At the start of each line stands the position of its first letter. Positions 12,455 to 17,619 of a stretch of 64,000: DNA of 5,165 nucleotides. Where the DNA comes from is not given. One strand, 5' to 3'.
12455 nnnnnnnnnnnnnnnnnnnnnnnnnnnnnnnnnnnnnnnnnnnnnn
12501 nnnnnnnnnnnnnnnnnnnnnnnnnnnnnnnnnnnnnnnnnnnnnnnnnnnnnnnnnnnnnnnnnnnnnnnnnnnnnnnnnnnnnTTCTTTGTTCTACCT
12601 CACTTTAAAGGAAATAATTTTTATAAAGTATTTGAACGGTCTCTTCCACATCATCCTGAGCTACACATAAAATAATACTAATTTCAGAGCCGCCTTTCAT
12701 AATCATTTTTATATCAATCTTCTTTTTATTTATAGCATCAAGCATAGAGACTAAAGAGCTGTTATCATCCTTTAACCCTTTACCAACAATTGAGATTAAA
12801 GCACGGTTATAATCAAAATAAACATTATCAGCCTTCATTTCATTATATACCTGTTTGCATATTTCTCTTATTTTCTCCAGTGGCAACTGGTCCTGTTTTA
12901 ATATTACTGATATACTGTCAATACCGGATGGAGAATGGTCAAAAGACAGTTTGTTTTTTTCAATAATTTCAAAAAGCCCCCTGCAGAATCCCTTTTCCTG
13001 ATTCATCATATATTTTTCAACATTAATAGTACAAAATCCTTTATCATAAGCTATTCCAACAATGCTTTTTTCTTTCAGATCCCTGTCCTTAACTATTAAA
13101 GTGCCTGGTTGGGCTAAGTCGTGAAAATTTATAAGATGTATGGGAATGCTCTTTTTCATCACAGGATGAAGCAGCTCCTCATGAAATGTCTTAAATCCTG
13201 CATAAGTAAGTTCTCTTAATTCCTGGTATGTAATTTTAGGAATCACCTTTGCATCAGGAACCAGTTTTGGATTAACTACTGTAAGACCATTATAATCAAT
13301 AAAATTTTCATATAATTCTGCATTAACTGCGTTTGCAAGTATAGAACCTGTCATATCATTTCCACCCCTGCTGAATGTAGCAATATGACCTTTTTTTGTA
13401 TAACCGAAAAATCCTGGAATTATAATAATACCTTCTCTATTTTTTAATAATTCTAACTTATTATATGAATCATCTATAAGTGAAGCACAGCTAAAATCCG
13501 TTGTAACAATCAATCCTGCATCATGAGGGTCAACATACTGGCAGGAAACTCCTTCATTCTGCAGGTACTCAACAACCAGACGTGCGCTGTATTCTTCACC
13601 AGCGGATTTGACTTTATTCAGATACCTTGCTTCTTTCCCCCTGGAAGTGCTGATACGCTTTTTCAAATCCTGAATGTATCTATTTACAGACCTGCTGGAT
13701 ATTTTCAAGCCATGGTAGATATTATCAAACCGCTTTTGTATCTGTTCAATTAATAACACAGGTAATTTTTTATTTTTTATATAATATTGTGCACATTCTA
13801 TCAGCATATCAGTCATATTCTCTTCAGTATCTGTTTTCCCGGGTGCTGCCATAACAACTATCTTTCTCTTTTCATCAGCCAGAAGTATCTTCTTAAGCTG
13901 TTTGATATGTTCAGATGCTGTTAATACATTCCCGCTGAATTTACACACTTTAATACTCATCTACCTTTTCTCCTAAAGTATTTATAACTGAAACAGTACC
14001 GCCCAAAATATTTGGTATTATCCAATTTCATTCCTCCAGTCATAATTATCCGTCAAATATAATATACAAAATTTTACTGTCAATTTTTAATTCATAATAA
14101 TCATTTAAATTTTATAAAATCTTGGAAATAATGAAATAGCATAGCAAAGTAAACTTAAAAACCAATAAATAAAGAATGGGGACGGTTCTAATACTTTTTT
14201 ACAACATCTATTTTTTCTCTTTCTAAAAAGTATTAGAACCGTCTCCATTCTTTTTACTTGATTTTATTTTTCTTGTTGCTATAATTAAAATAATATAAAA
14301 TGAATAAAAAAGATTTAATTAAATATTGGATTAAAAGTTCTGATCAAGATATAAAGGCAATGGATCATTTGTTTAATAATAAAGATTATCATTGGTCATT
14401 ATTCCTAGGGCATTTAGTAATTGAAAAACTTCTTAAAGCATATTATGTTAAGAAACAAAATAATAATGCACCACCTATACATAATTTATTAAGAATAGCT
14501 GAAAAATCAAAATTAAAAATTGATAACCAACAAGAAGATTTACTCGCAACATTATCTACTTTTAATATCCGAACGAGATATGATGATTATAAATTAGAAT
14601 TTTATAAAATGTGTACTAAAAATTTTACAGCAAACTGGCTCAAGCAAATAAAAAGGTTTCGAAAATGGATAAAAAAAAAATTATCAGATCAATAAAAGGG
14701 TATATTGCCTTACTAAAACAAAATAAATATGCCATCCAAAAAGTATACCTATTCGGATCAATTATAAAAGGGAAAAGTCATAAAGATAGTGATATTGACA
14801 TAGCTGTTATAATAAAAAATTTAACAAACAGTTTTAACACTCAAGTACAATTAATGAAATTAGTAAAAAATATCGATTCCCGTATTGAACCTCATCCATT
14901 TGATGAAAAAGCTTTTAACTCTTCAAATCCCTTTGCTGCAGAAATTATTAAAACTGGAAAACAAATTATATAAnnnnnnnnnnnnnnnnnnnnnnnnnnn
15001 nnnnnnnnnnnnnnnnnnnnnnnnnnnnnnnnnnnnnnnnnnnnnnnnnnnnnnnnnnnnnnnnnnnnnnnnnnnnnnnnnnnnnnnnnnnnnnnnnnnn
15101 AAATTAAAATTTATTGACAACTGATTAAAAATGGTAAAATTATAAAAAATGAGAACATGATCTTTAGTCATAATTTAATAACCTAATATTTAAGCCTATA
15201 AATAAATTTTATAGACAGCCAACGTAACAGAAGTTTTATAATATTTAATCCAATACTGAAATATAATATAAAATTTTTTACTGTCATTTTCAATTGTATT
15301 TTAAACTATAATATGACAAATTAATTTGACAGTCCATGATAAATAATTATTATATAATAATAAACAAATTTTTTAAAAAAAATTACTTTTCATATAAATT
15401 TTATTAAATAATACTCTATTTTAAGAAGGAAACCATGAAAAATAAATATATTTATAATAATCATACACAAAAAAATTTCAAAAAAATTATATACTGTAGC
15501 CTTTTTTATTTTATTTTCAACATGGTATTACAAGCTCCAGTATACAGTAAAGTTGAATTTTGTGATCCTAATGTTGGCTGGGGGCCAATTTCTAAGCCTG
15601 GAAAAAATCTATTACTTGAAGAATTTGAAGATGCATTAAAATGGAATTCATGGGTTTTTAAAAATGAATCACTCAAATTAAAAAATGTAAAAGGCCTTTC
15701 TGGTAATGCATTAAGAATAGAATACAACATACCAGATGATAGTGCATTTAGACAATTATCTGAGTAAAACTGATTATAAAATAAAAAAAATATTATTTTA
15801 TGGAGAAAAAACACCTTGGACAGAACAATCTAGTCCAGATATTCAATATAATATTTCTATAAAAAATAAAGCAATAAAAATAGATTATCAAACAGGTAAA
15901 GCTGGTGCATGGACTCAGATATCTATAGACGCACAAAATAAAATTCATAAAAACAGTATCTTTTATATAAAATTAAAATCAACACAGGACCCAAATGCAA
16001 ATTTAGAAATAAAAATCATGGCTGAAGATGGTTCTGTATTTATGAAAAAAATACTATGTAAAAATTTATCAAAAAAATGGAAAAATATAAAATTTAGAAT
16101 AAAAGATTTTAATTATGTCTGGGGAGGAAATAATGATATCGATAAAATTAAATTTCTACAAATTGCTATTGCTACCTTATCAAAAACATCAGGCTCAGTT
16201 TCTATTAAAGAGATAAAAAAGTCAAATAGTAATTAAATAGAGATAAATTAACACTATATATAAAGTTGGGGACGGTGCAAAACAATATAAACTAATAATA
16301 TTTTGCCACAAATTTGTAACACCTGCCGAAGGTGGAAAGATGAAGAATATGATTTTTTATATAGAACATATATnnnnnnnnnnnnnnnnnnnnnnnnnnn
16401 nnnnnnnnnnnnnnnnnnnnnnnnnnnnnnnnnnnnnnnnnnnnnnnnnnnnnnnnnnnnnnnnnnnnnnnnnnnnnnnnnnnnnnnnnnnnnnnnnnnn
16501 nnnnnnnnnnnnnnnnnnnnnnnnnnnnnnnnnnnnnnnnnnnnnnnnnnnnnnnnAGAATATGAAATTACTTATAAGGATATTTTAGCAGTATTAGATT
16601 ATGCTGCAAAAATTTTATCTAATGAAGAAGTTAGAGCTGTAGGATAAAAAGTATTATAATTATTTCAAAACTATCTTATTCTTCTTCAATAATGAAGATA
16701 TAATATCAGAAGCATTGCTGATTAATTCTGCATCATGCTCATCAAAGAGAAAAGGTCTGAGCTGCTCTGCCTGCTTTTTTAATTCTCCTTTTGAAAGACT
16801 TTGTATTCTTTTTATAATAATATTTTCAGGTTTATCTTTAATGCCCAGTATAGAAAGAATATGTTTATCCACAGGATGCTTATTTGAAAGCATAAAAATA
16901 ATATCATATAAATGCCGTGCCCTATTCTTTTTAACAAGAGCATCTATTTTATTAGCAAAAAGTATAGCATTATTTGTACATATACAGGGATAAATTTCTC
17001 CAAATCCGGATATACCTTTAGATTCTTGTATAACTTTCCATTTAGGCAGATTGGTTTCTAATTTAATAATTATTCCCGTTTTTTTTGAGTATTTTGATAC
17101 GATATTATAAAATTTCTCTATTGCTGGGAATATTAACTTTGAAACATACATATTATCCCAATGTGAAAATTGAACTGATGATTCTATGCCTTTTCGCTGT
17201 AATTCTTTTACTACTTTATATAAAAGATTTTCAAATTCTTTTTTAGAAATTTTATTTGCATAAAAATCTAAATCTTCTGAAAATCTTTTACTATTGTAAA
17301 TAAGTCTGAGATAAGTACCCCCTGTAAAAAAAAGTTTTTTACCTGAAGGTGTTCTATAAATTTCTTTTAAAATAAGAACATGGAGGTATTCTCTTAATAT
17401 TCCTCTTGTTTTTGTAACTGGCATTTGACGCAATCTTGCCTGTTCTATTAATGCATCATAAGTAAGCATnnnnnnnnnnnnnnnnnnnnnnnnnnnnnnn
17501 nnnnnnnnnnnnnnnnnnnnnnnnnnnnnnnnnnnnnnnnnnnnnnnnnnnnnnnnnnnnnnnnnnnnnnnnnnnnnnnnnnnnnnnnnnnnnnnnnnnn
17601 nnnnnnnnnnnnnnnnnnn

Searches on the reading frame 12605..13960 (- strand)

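Call 29: search_protein_families(library=pfam, proteins=[window:12605-13960:-])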
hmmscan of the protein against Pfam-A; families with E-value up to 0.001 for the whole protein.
window:12605-13960:- (451 aa): 2 families
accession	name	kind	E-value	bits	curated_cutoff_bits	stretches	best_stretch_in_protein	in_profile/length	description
PF00696.33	AA_kinase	-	2.1e-31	109.9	24.9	1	3-278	2-234/234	Amino acid kinase family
PF22468.2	ACT_9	-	3.4e-12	46.4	27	1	389-448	1-60/61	ACT domain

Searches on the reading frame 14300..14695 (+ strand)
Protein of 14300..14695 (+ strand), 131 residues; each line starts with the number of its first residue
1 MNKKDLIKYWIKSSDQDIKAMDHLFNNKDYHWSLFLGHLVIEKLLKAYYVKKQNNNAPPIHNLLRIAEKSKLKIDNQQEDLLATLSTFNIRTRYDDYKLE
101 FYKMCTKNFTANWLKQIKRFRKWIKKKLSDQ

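Call 29: search_protein_families(library=pfam, proteins=[window:14300-14695:+])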
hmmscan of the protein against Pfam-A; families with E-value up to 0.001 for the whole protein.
window:14300-14695:+ (131 aa): 1 family
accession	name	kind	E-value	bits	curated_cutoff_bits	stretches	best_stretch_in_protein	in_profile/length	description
PF05168.19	HEPN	-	2.9e-18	66.6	22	1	8-126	2-116/117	HEPN domain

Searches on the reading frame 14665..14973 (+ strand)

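Call 29: search_protein_families(library=pfam, proteins=[window:14665-14973:+])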
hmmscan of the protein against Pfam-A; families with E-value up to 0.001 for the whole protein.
window:14665-14973:+ (102 aa): 3 families
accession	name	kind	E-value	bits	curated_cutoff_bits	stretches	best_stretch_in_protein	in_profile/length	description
PF18765.7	Polbeta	-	6e-16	58.8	26.9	1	17-102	7-88/93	Polymerase beta, Nucleotidyltransferase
PF01909.29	NTP_transf_2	-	6.7e-10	39.7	21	1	17-72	8-63/93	Nucleotidyltransferase domain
PF22600.2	MTPAP-like_central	-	2.8e-05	24.7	27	1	17-70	32-87/139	Poly(A) RNA polymerase, mitochondrial-like, central palm domain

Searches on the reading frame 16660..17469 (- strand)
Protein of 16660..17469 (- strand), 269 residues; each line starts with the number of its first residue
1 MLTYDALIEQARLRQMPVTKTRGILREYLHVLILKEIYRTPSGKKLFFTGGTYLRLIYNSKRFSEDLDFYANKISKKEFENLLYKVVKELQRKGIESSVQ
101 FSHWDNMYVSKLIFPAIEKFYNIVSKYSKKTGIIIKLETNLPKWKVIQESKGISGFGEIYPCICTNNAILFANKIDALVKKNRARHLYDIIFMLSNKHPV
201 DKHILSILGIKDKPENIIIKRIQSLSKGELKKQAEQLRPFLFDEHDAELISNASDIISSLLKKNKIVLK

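Call 29: search_protein_families(library=pfam, proteins=[window:16660-17469:-])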
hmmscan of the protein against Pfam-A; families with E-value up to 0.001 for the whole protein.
window:16660-17469:- (269 aa): 1 family
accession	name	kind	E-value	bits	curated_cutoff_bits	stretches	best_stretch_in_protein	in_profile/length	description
PF08843.17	AbiEii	-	8.1e-17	62.4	22.5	1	33-234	2-212/238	Nucleotidyl transferase AbiEii toxin, Type IV TA system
